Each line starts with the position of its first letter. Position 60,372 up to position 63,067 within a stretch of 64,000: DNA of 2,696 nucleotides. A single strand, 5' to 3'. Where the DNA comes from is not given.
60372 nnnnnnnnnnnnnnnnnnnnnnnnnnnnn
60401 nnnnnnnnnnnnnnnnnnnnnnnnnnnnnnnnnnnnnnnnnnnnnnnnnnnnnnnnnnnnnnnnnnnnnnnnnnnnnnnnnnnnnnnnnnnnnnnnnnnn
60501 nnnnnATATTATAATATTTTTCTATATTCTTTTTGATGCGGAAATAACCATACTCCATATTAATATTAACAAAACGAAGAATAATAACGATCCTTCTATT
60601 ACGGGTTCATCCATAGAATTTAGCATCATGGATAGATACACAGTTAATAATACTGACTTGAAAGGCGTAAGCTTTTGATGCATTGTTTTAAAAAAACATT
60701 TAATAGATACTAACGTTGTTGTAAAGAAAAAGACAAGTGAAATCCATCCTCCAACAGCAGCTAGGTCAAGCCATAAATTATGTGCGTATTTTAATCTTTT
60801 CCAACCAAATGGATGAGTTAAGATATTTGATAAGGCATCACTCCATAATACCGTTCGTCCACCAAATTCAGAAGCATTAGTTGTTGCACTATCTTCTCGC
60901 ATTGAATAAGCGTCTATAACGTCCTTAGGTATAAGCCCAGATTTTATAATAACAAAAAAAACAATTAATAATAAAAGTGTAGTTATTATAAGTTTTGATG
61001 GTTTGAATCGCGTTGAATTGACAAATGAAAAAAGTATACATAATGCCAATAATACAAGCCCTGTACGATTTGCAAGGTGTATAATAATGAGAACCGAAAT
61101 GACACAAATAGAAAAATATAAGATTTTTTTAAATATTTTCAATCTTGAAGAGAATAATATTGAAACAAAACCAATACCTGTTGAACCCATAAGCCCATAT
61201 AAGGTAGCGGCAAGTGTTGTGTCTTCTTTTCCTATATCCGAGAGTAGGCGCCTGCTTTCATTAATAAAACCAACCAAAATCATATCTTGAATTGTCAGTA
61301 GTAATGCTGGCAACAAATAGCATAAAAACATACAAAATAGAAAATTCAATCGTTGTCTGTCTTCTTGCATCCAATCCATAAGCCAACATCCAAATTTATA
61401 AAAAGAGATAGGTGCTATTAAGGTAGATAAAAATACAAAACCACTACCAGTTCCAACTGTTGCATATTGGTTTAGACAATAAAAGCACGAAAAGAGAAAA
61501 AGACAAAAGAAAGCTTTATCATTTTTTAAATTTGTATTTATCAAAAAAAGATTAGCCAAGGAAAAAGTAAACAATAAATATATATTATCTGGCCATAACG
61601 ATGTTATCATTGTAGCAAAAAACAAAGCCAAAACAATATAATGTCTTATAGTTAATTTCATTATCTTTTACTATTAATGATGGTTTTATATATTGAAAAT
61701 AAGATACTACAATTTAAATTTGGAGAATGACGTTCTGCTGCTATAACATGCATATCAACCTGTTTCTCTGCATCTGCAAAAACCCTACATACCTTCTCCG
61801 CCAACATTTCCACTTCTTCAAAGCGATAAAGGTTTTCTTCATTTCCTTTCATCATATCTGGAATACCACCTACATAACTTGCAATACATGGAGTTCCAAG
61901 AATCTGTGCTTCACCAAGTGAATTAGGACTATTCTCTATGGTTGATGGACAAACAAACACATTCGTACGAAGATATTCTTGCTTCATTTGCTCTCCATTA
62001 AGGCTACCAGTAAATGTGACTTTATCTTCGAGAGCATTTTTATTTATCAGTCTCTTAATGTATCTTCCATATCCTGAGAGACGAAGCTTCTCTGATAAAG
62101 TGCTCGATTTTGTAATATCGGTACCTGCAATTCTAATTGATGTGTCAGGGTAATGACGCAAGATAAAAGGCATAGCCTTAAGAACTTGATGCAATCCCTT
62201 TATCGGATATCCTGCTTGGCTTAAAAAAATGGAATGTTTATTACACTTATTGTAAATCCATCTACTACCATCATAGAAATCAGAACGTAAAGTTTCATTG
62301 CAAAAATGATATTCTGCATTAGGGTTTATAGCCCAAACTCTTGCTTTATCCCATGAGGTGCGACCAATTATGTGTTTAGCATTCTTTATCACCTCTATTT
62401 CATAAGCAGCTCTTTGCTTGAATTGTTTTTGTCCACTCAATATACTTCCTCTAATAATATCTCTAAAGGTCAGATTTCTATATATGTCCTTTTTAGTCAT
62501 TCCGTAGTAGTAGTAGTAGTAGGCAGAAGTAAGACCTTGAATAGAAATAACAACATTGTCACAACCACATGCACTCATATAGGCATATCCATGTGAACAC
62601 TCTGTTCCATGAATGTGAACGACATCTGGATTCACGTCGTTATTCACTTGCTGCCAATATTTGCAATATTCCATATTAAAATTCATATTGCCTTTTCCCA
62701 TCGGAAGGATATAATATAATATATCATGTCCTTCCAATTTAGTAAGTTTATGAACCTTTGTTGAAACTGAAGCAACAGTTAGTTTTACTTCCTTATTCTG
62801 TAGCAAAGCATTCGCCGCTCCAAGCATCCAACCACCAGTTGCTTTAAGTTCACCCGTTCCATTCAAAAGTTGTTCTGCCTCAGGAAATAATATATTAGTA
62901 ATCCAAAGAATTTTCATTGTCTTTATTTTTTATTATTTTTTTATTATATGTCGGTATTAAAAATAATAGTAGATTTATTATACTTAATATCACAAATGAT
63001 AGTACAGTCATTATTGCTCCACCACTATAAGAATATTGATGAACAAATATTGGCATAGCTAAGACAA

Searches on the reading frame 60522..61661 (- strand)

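Call 5: search_protein_families(library=pfam, proteins=[window:60522-61661:-], max_evalue=0.01)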
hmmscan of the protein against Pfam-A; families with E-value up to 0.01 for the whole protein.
window:60522-61661:- (379 aa): 2 families
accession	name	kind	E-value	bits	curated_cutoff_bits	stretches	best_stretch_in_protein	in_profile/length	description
PF04932.20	Wzy_C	-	1.3e-08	35.2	31.7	1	186-287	3-103/149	O-Antigen ligase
PF05814.16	Ac76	-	0.00031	21.2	22.5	1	204-243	6-45/83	Orf76 (Ac76)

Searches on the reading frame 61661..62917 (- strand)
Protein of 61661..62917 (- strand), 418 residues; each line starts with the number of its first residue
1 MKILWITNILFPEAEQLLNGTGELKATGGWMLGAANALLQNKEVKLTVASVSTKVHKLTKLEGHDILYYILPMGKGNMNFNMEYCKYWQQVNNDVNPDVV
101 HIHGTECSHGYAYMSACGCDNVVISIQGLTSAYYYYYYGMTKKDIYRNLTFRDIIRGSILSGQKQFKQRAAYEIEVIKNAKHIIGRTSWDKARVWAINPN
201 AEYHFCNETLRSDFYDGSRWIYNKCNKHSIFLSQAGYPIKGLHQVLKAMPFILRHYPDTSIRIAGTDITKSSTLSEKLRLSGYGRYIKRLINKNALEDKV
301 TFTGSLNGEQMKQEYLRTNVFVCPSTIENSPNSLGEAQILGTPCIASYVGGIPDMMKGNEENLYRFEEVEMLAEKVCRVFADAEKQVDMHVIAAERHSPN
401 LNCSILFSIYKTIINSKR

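Call 10: search_protein_families(library=pfam, proteins=[window:61661-62917:-], max_evalue=0.001)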
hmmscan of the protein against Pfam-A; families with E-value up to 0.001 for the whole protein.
window:61661-62917:- (418 aa): 2 families
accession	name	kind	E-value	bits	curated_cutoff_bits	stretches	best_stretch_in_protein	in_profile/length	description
PF00534.26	Glycos_transf_1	-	5.2e-21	75.4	26.4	1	235-390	23-166/172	Glycosyl transferases group 1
PF13692.12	Glyco_trans_1_4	-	8e-20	72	27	1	230-382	5-142/142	Glycosyl transferases group 1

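Call 17: find_encoding_contigs(protein=window:61661-62917:-, flank=10000, max_places=10)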
Protein window:61661-62917:- (418 aa): 16 contigs read that carry it; 5 places shown.
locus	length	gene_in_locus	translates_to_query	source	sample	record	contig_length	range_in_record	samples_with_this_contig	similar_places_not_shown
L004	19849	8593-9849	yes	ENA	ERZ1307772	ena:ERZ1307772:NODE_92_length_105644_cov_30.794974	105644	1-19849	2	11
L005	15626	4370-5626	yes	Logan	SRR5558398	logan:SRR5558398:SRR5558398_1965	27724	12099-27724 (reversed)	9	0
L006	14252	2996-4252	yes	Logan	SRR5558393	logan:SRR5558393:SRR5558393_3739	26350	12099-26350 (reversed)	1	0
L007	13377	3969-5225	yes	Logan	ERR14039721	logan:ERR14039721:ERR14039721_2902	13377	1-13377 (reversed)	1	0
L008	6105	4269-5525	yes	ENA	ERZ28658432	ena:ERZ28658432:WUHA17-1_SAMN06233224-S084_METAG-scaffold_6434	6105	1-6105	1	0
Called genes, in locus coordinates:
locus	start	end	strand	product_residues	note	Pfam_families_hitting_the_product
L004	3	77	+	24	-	?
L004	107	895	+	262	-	PF13102:Phage_int_SAM_5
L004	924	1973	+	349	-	PF01073:3Beta_HSD, PF01370:Epimerase, PF02719:Polysacc_synt_2, PF07993:NAD_binding_4, PF16363:GDP_Man_Dehyd, PF13460:NAD_binding_10 (weak), PF08485:Polysacc_syn_2C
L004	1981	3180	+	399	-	PF01370:Epimerase, PF02719:Polysacc_synt_2 (faint), PF04321:RmlD_sub_bind (faint), PF07993:NAD_binding_4 (faint), PF14667:Polysacc_synt_C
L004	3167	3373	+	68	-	-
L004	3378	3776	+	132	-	-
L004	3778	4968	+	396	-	PF02350:Epimerase_2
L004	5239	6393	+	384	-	PF00534:Glycos_transf_1, PF13692:Glyco_trans_1_4, PF13524:Glyco_trans_1_2 (weak)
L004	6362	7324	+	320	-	PF01757:Acyl_transf_3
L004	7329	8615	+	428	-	PF13440:Polysacc_synt_3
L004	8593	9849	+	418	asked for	PF00534:Glycos_transf_1, PF13692:Glyco_trans_1_4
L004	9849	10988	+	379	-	PF04932:Wzy_C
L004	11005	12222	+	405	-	PF00534:Glycos_transf_1, PF13692:Glyco_trans_1_4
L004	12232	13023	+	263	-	PF00535:Glycos_transf_2, PF13641:Glyco_tranf_2_3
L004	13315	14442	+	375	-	PF04230:PS_pyruv_trans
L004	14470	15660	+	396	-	PF00037:Fer4 (faint), PF12797:Fer4_2 (faint), PF13183:Fer4_8 (faint), PF14697:Fer4_21 (weak), PF12838:Fer4_7, PF13187:Fer4_9 (weak), PF04422:FrhB_FdhB_N (faint), PF04432:FrhB_FdhB_C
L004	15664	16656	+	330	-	PF00535:Glycos_transf_2, PF10111:Glyco_tranf_2_2 (weak), PF13641:Glyco_tranf_2_3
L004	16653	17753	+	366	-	PF14907:NTP_transf_5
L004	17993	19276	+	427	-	PF00155:Aminotran_1_2, PF01041:DegT_DnrJ_EryC1, PF01212:Beta_elim_lyase (faint), PF01053:Cys_Met_Meta_PP (weak), PF01041:DegT_DnrJ_EryC1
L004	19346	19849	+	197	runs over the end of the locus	PF02397:Bac_transf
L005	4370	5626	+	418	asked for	PF00534:Glycos_transf_1, PF13692:Glyco_trans_1_4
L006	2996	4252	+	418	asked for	PF00534:Glycos_transf_1, PF13692:Glyco_trans_1_4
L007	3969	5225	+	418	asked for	PF00534:Glycos_transf_1, PF13692:Glyco_trans_1_4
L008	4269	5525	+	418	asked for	PF00534:Glycos_transf_1, PF13692:Glyco_trans_1_4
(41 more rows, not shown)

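Call 33: search_protein_families(library=pfam, proteins=[L004:107-895:+, L004:3167-3373:+, L004:3378-3776:+, L004:1981-3180:+], max_evalue=0.01)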
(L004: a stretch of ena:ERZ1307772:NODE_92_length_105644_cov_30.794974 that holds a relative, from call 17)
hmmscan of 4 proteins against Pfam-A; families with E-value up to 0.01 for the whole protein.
L004:107-895:+ (262 aa): 2 families
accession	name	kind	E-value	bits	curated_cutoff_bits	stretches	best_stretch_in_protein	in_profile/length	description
PF13102.12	Phage_int_SAM_5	-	4.6e-15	56.2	22.3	1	4-93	1-90/98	Phage integrase SAM-like domain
PF02899.23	Phage_int_SAM_1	-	0.002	18.8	22.3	1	30-89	24-83/83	Phage integrase, N-terminal SAM-like domain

L004:3167-3373:+ (68 aa): 0 families

L004:3378-3776:+ (132 aa): 2 families
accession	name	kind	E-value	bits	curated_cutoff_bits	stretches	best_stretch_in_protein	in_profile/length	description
PF00132.30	Hexapep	-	0.0028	17.7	27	1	52-85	3-36/36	Bacterial transferase hexapeptide (six repeats)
PF25084.1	LbH_EIF2B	-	0.0053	17.2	54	0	57-94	10-47/105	EIF2B subunit epsilon LbH domain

L004:1981-3180:+ (399 aa): 7 families
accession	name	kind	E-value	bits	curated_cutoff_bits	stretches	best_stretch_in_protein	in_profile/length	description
PF14667.12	Polysacc_synt_C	-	3.4e-44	149.9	28.7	1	285-395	2-111/111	Polysaccharide biosynthesis C-terminal domain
PF01370.27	Epimerase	-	2.6e-21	76.6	20.9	1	3-202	1-227/240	NAD dependent epimerase/dehydratase family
PF04321.23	RmlD_sub_bind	-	1.6e-05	24.6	27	0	117-178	123-176/287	RmlD substrate binding domain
PF07993.18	NAD_binding_4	-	2.2e-05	24.2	20.1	0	107-151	166-209/258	Male sterility protein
PF02719.21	Polysacc_synt_2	-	2.5e-05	24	20.2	0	76-201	100-218/293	Polysaccharide biosynthesis protein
PF16363.11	GDP_Man_Dehyd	-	0.0018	18.2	27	0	115-204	149-241/332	GDP-mannose 4,6 dehydratase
PF06560.17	GPI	-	0.004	16.9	20.7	1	319-385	80-147/182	Glucose-6-phosphate isomerase (GPI)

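Call 64: find_homologous_proteins(query=L004:107-895:+, max_evalue=1e-10)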
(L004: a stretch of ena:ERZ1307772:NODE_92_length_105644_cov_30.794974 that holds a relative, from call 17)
Query L004:107-895:+ (262 aa): 227 proteins with E <= 1e-10 among 655 candidates; the best 120 are listed.
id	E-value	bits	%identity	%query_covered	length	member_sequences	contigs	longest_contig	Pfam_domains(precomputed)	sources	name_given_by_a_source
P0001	1.7e-165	566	98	100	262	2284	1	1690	PF13102.13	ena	-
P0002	1.3e-145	501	87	100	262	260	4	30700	PF13102.13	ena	-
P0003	1.9e-132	458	80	100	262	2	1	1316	PF13102.13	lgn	-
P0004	3.1e-131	454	79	100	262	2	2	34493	PF13102.13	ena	-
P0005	1.3e-129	449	79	100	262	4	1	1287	PF13102.13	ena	-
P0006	1.1e-124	433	80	95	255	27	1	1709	PF13102.13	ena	-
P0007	4.4e-124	431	80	94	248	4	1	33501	PF13102.13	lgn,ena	-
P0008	4.1e-121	421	75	100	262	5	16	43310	PF13102.13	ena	-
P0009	9.8e-116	403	71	100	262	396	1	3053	PF13102.13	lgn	-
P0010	2.4e-114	399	90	80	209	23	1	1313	-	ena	-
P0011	2.5e-112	392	97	71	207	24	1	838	-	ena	-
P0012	2.1e-111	389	98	69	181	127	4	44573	PF13102.13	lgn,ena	-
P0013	3.6e-111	388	67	100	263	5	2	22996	PF13102.13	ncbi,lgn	-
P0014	5.8e-111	388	67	100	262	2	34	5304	PF13102.13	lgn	-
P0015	1.3e-109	383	80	84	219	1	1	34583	-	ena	-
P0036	3.1e-102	359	64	100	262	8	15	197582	PF13102.13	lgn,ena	-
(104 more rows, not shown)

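Call 65: find_encoding_contigs(protein=P0002, flank=6000, max_places=4)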
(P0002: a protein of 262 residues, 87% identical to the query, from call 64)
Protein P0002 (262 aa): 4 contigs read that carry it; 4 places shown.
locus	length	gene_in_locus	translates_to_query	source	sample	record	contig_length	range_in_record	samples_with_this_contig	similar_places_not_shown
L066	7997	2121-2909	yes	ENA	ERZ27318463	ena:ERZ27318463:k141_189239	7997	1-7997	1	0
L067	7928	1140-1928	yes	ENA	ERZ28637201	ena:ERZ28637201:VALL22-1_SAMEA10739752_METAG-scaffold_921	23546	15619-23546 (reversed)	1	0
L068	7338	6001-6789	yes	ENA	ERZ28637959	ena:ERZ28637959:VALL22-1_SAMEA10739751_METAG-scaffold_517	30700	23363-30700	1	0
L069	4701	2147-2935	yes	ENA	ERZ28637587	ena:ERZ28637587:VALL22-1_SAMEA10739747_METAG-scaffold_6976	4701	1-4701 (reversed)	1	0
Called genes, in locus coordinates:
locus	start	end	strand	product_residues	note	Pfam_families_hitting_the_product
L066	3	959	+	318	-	?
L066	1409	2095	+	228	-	-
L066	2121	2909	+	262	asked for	PF13102:Phage_int_SAM_5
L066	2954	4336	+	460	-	PF02737:3HCDH_N (faint), PF03721:UDPG_MGDP_dh_N, PF00984:UDPG_MGDP_dh, PF03720:UDPG_MGDP_dh_C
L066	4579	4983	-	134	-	PF01510:Amidase_2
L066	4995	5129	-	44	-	-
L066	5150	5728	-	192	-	PF18291:HU-HIG, PF00216:Bac_DNA_binding (faint)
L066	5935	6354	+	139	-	-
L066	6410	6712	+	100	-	-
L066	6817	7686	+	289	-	PF12784:PDDEXK_2, PF27070:HTH_Rpn_C (weak)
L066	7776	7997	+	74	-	?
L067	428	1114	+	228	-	-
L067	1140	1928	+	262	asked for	PF13102:Phage_int_SAM_5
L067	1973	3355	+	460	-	PF02737:3HCDH_N (faint), PF03721:UDPG_MGDP_dh_N, PF00984:UDPG_MGDP_dh, PF03720:UDPG_MGDP_dh_C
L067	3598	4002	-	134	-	PF01510:Amidase_2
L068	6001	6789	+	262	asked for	PF13102:Phage_int_SAM_5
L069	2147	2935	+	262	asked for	PF13102:Phage_int_SAM_5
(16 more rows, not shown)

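Call 66: find_encoding_contigs(protein=P0036, flank=6000, max_places=4)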
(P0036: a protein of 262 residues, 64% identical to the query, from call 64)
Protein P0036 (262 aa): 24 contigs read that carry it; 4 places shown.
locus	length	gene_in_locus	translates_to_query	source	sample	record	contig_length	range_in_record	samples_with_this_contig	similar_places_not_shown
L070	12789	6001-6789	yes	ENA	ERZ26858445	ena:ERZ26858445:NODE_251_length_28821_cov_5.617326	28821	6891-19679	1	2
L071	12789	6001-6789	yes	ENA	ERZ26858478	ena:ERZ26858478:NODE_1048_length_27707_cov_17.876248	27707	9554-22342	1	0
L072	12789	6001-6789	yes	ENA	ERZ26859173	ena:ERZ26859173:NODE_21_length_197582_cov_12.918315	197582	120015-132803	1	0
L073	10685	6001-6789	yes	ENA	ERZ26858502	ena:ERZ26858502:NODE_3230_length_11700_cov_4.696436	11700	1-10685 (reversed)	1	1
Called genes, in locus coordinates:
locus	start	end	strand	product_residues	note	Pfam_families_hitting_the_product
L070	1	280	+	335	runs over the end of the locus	PF00364:Biotin_lipoyl (faint), PF25917:BSH_RND, PF25973:BSH_CzcB (weak), PF25881:HH_YBHG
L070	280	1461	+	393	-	PF01061:ABC2_membrane (faint), PF12698:ABC2_membrane_3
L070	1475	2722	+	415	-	PF12698:ABC2_membrane_3, PF01061:ABC2_membrane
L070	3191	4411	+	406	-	PF13102:Phage_int_SAM_5, PF00589:Phage_integrase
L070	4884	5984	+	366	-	-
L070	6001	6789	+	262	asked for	PF13102:Phage_int_SAM_5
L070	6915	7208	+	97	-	PF01909:NTP_transf_2, PF18765:Polbeta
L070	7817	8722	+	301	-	PF00483:NTP_transferase, PF12804:NTP_transf_3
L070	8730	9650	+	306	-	PF01370:Epimerase, PF04321:RmlD_sub_bind, PF16363:GDP_Man_Dehyd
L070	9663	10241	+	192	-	PF00908:dTDP_sugar_isom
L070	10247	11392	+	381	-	PF01073:3Beta_HSD, PF01370:Epimerase, PF02719:Polysacc_synt_2, PF04321:RmlD_sub_bind (weak), PF16363:GDP_Man_Dehyd, PF07993:NAD_binding_4, PF16363:GDP_Man_Dehyd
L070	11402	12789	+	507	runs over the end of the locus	PF01554:MatE (weak)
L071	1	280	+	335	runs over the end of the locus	PF00364:Biotin_lipoyl (faint), PF25917:BSH_RND, PF25973:BSH_CzcB (weak), PF25881:HH_YBHG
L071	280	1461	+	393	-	PF01061:ABC2_membrane (faint), PF12698:ABC2_membrane_3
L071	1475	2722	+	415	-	PF12698:ABC2_membrane_3, PF01061:ABC2_membrane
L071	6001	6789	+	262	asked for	PF13102:Phage_int_SAM_5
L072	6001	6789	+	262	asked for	PF13102:Phage_int_SAM_5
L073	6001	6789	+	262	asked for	PF13102:Phage_int_SAM_5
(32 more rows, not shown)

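Call 71: find_encoding_contigs(protein=P0001, flank=8000, max_places=8)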
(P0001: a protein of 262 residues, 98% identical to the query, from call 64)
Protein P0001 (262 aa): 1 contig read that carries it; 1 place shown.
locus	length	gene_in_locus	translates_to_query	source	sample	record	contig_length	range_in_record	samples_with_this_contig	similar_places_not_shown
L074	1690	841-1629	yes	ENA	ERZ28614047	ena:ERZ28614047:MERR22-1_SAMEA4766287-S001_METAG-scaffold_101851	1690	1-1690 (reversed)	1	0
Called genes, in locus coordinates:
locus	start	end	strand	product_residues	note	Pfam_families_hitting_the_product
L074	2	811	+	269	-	?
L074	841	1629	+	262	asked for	PF13102:Phage_int_SAM_5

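Call 72: find_homologous_proteins(query=L074:2-811:+, max_evalue=1e-20)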
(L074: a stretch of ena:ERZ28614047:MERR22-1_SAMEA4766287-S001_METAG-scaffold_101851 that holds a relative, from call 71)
Query L074:2-811:+ (269 aa): 620 proteins with E <= 1e-20 among 1209 candidates; the best 120 are listed.
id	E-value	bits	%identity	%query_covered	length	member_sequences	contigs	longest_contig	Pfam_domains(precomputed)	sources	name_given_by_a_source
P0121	8.2e-175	598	99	100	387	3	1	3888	-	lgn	-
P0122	4.6e-174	595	99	100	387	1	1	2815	-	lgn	-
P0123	1.3e-173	594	99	100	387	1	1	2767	-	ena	-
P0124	1.4e-173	594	99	100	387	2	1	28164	-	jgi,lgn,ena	-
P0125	1.4e-173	594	99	100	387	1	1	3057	-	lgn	-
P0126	1.6e-173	593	99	100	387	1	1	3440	-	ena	-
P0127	1.6e-173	593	99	100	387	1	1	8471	-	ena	-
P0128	1.6e-173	593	99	100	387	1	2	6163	-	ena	-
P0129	2.1e-173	593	99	100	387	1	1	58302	-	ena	-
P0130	2.4e-173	593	99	100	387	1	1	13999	-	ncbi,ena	-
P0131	2.4e-173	593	99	100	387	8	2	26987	-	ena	-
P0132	2.4e-173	593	99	100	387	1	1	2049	-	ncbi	-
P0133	3.0e-173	592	98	100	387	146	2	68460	-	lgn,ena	-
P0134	3.1e-173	592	99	100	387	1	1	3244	-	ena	-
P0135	3.3e-173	592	99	100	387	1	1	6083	-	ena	-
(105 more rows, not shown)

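Call 73: find_encoding_contigs(protein=P0129, flank=7000, max_places=3)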
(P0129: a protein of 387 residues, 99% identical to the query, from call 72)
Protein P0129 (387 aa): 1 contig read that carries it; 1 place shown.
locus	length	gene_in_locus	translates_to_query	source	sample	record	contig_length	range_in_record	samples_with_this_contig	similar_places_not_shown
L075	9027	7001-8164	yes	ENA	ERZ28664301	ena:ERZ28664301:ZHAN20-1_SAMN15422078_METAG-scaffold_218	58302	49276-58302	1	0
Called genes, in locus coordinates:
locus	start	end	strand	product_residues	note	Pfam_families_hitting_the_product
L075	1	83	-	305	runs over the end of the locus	PF14088:DUF4268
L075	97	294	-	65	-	PF01381:HTH_3, PF13443:HTH_26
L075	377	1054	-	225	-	-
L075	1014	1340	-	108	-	-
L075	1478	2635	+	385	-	PF12710:HAD (weak)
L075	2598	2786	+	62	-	-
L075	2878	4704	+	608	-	PF02534:T4SS-DNA_transf, PF10412:TrwB_AAD_bind, PF12696:TraG-D_C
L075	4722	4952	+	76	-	-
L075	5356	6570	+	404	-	PF13102:Phage_int_SAM_5, PF00589:Phage_integrase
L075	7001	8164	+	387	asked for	-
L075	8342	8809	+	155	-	-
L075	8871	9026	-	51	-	?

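Call 74: find_encoding_contigs(protein=P0124, flank=7000, max_places=3)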
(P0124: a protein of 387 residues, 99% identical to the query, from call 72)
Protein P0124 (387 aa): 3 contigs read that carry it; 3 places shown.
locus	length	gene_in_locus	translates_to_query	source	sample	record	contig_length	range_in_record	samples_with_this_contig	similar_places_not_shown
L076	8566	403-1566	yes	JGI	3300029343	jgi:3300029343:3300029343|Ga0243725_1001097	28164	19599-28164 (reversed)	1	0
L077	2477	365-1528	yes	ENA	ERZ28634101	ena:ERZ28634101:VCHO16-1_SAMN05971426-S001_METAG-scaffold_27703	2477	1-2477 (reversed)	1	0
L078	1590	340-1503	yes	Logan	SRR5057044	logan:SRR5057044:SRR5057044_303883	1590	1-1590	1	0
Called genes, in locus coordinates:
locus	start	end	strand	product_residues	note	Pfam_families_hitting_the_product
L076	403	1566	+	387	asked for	-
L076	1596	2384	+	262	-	PF13102:Phage_int_SAM_5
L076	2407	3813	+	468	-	PF00512:HisKA, PF02518:HATPase_c (weak), PF14501:HATPase_c_5 (weak)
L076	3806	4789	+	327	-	PF00072:Response_reg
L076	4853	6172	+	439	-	PF01210:NAD_Gly3P_dh_N (faint), PF02737:3HCDH_N (weak), PF03721:UDPG_MGDP_dh_N, PF00984:UDPG_MGDP_dh, PF03720:UDPG_MGDP_dh_C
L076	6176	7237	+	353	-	PF04321:RmlD_sub_bind, PF08659:KR (weak), PF01073:3Beta_HSD, PF01370:Epimerase, PF02719:Polysacc_synt_2, PF07993:NAD_binding_4 (faint), PF16363:GDP_Man_Dehyd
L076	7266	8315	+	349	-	PF01073:3Beta_HSD, PF01370:Epimerase, PF02719:Polysacc_synt_2, PF07993:NAD_binding_4, PF16363:GDP_Man_Dehyd, PF13460:NAD_binding_10 (weak), PF08485:Polysacc_syn_2C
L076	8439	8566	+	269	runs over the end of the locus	-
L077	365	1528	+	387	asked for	-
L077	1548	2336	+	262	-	PF13102:Phage_int_SAM_5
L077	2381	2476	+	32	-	?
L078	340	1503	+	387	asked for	-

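Call 111: search_solved_structures(query=P0129, max_evalue=1)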
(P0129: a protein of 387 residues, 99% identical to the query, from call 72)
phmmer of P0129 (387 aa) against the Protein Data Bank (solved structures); distinct sequences matched with E-value up to 1: 0.

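Call 112: search_solved_structures(query=L004:107-895:+, max_evalue=1)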
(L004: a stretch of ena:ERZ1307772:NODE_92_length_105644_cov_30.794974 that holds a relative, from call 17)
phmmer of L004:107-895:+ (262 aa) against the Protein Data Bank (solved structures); distinct sequences matched with E-value up to 1: 1.
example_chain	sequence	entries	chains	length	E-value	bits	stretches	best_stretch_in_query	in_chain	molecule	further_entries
4a8e_A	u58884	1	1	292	0.28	13.8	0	114-190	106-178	PROBABLE TYROSINE RECOMBINASE XERC-LIKE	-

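Call 123: predict_structure(alignment_id=A4)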
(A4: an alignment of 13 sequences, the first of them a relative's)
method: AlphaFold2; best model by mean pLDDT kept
length: 387 residues; sequences in the alignment: 13
mean_pLDDT: 41.2   pTM: 0.33
mean pLDDT of the five models: 41.2, 40.4, 39.6, 38.0, 37.1
residues with pLDDT >= 90: 0; 70-90: 4; 50-70: 83; < 50: 300
segments of 3 or more residues with pLDDT < 50: 1-73, 109-128, 151-163, 165-167, 172-174, 176-287, 290-295, 297-303, 307-350, 377-387
pLDDT, mean of each block of 10 residues (from residue 1): 28 28 29 28 27 30 44 53 60 69 58 33 40 61 62 42 48 47 46 28 25 24 23 24 32 38 33 35 46 46 49 47 46 43 43 51 52 49 36
secondary structure, 60 per line:
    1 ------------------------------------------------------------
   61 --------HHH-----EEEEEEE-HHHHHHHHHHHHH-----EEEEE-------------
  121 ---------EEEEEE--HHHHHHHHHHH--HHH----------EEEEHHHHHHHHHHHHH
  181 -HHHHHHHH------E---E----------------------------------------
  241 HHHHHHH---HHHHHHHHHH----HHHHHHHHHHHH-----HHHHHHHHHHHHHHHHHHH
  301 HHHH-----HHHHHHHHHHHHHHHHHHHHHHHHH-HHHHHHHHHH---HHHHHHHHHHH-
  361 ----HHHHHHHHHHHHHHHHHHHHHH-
elements in order: E77-83 H85-97 E103-107 E130-135 H138-148 E164-167 H168-180 H182-189 H241-247 H251-260 H265-276 H282-304 H310-334 H336-345 H349-359 H365-386
